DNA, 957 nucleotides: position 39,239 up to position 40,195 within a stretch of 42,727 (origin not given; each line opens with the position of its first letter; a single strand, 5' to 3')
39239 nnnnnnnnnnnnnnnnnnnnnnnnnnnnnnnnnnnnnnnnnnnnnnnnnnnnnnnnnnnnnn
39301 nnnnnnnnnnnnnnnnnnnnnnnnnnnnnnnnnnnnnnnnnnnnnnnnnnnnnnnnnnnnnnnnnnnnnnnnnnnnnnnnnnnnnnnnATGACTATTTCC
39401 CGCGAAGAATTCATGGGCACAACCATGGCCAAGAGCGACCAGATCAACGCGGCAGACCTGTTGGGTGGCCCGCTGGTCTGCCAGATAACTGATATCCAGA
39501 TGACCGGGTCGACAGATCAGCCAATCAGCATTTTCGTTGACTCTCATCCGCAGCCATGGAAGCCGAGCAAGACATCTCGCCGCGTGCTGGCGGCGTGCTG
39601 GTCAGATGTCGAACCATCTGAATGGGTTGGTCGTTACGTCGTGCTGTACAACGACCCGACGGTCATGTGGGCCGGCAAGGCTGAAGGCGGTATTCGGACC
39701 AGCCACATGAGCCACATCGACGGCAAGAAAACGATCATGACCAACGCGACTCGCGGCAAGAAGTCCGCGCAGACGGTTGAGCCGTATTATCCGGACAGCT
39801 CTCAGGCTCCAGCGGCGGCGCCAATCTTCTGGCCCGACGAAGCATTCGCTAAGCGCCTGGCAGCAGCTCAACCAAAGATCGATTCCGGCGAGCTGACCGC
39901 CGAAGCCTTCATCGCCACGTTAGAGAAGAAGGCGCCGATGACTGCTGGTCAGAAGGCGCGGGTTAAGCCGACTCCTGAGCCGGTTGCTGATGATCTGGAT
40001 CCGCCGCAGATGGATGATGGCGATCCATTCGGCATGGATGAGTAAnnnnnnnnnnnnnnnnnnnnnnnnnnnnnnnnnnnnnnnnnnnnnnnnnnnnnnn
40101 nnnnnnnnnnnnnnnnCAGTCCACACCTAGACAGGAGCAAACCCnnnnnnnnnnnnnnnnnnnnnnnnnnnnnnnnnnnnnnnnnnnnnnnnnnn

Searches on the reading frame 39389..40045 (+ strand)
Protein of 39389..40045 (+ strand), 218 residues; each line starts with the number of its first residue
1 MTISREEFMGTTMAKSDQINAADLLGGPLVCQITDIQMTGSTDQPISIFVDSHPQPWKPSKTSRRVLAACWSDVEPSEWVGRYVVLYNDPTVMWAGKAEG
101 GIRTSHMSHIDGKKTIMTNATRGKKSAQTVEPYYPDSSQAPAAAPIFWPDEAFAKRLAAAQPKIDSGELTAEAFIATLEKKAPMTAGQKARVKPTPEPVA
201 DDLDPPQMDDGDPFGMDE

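Call 41: search_protein_families(library=phrogs, proteins=[window:39389-40045:+], max_evalue=0.001)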
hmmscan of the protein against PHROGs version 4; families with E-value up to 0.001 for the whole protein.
window:39389-40045:+ (218 aa): 1 family
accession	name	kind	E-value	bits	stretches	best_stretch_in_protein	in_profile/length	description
phrog_11517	-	unknown function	3.3e-42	145.4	1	11-191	7-181/188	-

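Call 78: search_protein_families(library=pfam, proteins=[window:39389-40045:+], max_evalue=0.001)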
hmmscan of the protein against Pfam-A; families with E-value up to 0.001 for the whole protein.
window:39389-40045:+ (218 aa): 0 families
